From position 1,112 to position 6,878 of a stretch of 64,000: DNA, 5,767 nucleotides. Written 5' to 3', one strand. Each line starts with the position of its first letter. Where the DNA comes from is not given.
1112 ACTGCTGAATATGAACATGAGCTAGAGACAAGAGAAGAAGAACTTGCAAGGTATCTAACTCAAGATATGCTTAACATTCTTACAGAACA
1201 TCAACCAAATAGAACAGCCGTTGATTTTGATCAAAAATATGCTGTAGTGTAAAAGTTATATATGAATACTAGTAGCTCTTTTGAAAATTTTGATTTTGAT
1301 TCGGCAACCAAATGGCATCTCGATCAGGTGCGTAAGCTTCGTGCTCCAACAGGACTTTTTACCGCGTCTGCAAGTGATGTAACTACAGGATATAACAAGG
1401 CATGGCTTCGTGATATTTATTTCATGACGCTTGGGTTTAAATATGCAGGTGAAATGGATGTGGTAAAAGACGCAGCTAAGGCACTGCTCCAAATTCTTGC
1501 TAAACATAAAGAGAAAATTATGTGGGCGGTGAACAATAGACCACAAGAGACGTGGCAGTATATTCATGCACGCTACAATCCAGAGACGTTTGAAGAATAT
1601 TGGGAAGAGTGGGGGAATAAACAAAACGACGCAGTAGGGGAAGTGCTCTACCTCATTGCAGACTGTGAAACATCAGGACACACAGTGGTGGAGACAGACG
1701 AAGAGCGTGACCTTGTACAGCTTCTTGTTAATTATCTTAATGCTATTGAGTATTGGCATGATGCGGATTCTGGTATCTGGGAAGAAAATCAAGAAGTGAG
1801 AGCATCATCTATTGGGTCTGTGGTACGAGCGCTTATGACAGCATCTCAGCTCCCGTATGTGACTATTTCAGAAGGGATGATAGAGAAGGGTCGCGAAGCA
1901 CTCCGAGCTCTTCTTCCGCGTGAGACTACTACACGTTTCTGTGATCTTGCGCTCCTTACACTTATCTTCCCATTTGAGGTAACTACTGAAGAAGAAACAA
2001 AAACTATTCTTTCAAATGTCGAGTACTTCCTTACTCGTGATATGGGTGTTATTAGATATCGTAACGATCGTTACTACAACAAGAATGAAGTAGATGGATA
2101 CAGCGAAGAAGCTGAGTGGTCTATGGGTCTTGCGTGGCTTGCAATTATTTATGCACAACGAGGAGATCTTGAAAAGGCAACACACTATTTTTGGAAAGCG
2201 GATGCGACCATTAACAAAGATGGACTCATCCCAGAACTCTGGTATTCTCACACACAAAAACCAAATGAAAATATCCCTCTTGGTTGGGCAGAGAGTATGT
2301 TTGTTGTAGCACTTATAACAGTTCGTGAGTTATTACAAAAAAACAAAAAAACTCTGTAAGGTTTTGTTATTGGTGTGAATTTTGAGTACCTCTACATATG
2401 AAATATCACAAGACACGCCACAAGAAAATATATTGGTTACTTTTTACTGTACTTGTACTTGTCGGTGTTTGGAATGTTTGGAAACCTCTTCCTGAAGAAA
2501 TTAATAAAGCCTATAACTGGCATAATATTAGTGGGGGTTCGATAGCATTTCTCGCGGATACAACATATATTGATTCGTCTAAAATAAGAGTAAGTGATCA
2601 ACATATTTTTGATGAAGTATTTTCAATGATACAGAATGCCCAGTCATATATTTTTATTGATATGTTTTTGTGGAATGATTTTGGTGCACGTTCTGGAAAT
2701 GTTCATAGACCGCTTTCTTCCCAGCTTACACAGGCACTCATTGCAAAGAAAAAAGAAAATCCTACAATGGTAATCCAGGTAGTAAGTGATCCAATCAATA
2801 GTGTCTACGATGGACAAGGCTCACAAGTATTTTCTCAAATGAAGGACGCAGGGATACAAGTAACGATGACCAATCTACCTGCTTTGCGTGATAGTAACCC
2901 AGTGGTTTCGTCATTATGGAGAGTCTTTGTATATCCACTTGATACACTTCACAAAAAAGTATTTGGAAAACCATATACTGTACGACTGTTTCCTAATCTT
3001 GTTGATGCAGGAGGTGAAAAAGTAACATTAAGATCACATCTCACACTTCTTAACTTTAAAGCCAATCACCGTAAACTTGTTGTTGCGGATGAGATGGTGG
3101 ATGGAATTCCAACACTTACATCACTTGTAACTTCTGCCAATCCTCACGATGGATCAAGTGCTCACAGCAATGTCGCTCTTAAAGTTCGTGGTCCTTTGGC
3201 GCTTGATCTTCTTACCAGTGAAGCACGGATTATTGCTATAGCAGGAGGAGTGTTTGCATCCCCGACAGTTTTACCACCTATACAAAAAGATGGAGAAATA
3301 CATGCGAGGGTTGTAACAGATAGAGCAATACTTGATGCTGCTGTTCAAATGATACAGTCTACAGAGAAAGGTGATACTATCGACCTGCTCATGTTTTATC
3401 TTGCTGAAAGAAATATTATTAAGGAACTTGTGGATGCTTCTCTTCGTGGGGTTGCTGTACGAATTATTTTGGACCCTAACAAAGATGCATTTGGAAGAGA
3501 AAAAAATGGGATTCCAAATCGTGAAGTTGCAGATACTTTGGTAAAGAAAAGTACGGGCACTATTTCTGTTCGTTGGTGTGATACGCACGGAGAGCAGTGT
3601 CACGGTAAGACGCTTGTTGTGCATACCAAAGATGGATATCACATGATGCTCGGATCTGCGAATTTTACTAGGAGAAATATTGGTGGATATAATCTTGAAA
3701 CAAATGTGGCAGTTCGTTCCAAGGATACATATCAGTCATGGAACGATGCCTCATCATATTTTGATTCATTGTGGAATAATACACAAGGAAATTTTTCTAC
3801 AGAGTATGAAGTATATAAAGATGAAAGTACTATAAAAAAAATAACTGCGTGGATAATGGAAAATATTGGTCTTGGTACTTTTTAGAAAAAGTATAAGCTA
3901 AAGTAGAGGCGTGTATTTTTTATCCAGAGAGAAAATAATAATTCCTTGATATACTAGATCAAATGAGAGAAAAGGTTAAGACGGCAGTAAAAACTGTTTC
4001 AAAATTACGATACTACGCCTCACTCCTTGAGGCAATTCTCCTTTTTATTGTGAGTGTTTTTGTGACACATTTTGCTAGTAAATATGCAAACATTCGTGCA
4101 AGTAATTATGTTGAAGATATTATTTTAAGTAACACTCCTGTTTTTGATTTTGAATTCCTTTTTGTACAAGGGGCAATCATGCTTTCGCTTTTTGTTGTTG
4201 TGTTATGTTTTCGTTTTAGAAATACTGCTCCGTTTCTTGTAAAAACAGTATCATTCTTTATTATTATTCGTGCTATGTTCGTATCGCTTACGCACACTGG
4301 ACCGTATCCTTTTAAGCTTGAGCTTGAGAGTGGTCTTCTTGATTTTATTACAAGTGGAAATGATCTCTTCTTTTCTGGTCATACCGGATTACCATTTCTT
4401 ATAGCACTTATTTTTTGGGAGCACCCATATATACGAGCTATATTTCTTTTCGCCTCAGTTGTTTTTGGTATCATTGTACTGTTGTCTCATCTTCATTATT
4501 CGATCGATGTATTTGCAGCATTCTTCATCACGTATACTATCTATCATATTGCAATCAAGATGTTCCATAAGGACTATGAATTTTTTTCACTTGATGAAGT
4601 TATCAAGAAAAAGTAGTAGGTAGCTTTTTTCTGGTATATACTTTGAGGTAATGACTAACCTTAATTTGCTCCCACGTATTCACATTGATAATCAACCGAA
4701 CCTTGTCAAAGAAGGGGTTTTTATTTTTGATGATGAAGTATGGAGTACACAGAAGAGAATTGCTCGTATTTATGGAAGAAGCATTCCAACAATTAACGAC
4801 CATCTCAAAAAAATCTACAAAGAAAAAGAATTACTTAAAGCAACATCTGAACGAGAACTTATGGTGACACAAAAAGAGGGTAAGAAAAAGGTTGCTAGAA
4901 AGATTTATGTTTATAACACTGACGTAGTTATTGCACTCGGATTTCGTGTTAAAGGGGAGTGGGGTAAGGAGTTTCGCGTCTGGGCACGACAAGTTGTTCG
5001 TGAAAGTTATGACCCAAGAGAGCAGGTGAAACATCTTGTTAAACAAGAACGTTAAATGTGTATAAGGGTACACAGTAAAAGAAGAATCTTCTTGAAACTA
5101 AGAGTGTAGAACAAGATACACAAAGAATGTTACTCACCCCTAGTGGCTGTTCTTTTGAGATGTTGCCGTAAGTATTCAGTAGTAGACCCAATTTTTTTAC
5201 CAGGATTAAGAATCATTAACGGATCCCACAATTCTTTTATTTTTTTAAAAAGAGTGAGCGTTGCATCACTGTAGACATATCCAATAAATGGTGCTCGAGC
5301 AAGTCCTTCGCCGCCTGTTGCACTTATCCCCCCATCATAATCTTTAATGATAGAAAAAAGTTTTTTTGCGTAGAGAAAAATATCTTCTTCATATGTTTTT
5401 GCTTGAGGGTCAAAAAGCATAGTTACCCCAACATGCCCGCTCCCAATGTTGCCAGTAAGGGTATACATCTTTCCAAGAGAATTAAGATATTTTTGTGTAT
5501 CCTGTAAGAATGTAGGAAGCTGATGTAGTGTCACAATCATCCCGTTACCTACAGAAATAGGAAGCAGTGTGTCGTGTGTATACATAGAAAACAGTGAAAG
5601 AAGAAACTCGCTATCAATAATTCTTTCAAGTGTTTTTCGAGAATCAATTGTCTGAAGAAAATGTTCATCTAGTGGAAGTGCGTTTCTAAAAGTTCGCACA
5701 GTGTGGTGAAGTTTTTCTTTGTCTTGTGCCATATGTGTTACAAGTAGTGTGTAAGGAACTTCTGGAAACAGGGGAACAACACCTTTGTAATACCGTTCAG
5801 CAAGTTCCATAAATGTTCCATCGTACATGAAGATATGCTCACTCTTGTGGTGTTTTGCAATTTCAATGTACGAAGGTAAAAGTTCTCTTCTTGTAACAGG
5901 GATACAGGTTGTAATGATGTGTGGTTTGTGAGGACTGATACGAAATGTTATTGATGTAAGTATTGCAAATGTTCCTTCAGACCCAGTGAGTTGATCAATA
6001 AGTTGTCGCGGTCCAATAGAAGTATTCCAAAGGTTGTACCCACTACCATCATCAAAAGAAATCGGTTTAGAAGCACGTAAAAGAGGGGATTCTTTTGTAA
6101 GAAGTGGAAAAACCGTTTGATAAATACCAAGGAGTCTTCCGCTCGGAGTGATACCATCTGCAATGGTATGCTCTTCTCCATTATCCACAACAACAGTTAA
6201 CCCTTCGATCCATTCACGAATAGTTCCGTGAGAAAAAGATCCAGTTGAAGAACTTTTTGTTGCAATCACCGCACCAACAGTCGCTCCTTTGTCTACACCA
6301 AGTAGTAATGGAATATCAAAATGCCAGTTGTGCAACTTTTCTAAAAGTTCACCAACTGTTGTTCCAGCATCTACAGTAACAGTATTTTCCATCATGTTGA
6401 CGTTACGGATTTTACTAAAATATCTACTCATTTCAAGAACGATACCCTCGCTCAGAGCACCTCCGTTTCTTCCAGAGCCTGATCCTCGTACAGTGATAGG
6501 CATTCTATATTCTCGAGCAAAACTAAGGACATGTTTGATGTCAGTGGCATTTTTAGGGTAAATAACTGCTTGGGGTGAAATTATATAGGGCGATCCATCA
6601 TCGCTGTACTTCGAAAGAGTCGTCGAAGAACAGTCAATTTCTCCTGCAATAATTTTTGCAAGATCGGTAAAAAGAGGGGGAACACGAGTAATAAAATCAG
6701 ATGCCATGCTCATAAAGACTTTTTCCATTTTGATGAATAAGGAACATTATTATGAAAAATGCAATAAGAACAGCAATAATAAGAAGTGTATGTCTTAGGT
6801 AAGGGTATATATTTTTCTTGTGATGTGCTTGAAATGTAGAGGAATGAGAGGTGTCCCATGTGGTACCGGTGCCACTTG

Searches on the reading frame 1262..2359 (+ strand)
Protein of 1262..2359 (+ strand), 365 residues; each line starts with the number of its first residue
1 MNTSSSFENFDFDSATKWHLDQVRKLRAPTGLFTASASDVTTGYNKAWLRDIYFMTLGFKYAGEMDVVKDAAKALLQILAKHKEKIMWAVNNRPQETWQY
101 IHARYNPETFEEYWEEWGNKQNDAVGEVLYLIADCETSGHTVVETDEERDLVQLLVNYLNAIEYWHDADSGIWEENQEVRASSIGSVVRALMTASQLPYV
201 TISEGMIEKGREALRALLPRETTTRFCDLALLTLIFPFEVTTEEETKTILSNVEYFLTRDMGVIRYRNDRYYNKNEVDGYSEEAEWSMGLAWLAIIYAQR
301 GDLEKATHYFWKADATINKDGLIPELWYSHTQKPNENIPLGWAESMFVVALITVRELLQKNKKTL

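Call 89: search_protein_families(library=pfam, proteins=[window:1262-2359:+], max_evalue=0.0001)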
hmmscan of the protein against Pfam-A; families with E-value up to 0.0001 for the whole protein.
window:1262-2359:+ (365 aa): 1 family
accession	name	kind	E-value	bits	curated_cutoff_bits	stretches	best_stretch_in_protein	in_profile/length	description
PF00723.27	Glyco_hydro_15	-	2.1e-18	66.9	22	1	28-196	20-194/427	Glycosyl hydrolases family 15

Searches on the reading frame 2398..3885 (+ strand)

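Call 89: search_protein_families(library=pfam, proteins=[window:2398-3885:+], max_evalue=0.0001)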
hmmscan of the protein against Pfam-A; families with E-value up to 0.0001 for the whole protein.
window:2398-3885:+ (495 aa): 1 family
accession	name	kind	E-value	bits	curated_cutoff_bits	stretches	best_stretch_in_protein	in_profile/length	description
PF13091.12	PLDc_2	-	7.9e-29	100.6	27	1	317-459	3-132/132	PLD-like domain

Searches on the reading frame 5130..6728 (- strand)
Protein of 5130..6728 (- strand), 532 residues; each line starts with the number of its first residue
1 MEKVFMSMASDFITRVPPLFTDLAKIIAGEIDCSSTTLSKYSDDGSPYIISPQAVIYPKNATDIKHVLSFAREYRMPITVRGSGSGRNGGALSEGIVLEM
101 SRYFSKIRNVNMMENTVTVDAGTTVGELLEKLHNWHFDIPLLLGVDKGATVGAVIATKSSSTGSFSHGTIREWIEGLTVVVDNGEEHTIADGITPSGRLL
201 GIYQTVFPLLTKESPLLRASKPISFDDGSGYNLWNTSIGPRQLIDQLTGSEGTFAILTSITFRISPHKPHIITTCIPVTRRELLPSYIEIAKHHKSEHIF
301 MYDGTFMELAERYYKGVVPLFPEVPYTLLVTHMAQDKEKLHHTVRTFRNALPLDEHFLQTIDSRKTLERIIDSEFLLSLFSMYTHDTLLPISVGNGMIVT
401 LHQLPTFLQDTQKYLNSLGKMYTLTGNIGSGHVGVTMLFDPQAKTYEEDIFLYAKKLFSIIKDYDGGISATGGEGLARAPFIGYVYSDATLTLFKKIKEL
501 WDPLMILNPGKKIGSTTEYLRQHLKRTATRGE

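Call 89: search_protein_families(library=pfam, proteins=[window:5130-6728:-], max_evalue=0.0001)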
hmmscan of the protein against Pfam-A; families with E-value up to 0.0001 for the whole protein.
window:5130-6728:- (532 aa): 2 families
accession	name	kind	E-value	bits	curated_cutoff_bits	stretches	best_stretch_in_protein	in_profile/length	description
PF01565.28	FAD_binding_4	-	2.2e-29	102.3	26.4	1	52-188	1-137/139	FAD binding domain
PF02913.24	FAD-oxidase_C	-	3.9e-17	63.2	21.2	1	396-511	132-247/248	FAD linked oxidases, C-terminal domain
